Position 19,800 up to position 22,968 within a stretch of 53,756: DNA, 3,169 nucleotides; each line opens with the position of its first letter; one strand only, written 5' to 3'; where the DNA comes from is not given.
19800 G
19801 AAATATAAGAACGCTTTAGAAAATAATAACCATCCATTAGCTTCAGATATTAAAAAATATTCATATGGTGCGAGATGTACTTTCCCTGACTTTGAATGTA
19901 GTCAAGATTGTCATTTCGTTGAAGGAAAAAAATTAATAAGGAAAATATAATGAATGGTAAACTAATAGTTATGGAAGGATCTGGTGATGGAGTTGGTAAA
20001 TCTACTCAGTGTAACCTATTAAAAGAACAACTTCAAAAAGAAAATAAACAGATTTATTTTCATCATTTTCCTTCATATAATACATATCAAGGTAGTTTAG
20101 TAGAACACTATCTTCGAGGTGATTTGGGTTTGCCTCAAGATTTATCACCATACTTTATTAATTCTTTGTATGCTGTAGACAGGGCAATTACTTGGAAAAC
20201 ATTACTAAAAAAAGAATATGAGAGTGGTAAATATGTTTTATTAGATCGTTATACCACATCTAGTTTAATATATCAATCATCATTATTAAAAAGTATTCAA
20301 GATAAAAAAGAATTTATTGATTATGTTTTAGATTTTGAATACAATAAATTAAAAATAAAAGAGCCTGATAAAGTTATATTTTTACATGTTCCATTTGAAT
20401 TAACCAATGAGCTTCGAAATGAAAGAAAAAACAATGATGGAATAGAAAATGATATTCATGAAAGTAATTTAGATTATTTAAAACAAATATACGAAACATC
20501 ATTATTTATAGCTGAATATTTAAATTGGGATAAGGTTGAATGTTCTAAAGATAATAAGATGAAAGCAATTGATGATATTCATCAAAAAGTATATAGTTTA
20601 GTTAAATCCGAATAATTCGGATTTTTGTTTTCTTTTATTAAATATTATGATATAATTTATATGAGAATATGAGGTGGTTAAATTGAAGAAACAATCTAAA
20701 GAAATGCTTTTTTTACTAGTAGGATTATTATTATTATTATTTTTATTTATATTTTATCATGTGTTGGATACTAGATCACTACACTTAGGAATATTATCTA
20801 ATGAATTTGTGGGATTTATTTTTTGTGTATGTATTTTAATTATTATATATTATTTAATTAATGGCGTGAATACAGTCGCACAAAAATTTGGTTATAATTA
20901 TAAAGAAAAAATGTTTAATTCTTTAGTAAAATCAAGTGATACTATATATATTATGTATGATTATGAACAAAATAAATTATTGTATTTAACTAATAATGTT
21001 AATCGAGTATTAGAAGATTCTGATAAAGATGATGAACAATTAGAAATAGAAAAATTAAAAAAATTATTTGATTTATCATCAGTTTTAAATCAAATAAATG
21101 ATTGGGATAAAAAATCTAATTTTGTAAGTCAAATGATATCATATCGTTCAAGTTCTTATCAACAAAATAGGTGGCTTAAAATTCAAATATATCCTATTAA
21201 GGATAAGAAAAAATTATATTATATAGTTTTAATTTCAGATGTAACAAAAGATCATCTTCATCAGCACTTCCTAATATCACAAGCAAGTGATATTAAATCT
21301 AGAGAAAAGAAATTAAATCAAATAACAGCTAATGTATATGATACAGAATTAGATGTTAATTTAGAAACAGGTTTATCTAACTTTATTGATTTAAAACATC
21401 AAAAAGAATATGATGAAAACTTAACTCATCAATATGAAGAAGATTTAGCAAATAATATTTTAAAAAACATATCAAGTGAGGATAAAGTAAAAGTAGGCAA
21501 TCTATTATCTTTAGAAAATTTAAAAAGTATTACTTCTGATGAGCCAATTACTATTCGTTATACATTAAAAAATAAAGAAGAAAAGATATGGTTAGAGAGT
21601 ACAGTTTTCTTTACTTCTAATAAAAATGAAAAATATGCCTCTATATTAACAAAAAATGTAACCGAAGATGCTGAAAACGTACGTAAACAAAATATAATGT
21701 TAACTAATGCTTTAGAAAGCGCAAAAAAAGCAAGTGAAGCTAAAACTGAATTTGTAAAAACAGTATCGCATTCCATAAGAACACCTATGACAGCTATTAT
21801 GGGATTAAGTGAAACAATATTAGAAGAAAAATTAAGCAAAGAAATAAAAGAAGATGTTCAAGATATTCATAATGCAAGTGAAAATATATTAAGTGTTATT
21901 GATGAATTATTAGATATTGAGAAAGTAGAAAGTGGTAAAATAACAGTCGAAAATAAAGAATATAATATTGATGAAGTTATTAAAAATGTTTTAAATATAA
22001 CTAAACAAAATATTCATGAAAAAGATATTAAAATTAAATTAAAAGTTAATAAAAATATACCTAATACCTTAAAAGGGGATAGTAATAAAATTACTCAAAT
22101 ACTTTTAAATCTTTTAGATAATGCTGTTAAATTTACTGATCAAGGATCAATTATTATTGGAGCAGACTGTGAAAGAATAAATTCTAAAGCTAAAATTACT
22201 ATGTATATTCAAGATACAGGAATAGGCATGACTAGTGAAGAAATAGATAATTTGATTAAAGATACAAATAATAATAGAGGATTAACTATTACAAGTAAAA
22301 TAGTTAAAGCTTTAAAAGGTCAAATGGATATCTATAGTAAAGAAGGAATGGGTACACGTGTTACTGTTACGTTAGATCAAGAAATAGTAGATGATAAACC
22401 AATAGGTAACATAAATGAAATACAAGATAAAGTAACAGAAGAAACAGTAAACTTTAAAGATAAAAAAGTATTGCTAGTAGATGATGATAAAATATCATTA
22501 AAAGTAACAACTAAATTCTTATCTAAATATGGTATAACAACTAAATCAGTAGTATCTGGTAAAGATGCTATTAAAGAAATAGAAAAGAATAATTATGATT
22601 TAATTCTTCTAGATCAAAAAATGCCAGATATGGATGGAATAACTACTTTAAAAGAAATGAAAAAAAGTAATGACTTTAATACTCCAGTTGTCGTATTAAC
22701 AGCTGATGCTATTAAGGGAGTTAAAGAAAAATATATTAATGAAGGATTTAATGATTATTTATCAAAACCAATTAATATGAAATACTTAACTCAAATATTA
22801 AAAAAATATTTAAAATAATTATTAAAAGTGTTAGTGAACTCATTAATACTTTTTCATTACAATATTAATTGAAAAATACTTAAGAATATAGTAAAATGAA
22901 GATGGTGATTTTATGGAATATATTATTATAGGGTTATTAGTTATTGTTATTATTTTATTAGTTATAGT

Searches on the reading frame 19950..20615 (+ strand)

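Call 34: search_protein_families(library=pfam, proteins=[window:19950-20615:+], max_evalue=0.00001)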
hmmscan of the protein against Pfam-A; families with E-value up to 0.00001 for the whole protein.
window:19950-20615:+ (221 aa): 1 family
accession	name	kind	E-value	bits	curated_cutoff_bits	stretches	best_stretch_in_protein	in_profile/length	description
PF02223.23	Thymidylate_kin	-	4.8e-22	79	27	1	13-190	5-165/185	Thymidylate kinase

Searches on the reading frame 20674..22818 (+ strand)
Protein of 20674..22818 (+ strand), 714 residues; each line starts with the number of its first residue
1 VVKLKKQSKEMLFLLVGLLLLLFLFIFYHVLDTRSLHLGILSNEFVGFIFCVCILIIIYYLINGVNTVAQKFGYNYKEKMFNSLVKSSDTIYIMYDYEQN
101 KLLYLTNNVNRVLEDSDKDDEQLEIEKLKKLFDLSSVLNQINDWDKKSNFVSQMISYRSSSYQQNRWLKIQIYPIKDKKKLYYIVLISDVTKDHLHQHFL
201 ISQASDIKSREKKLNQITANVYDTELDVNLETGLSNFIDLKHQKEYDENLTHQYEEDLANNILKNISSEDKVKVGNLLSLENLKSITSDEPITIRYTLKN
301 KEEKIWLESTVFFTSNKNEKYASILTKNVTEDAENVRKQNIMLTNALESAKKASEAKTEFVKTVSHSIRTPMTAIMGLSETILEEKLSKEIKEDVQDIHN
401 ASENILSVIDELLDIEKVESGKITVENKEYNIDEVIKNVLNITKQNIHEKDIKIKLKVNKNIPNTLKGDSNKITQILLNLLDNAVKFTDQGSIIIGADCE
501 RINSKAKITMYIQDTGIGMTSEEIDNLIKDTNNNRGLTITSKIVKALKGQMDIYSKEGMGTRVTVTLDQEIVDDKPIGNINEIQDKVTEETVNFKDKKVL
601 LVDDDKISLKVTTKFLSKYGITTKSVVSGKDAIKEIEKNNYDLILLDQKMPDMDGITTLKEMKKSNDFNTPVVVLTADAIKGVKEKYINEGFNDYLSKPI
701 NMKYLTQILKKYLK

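Call 34: search_protein_families(library=pfam, proteins=[window:20674-22818:+], max_evalue=0.00001)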
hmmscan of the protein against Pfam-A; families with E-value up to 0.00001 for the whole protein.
window:20674-22818:+ (714 aa): 3 families
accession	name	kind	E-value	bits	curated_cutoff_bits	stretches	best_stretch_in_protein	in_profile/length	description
PF00072.30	Response_reg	-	2.7e-26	92.4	30.2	1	599-709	1-110/111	Response regulator receiver domain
PF00512.31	HisKA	-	1.9e-16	60.3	26.9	1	356-421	1-66/66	His Kinase A (phospho-acceptor) domain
PF02518.31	HATPase_c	-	2e-16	60.8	26.4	1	468-570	1-110/111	Histidine kinase-, DNA gyrase B-, and HSP90-like ATPase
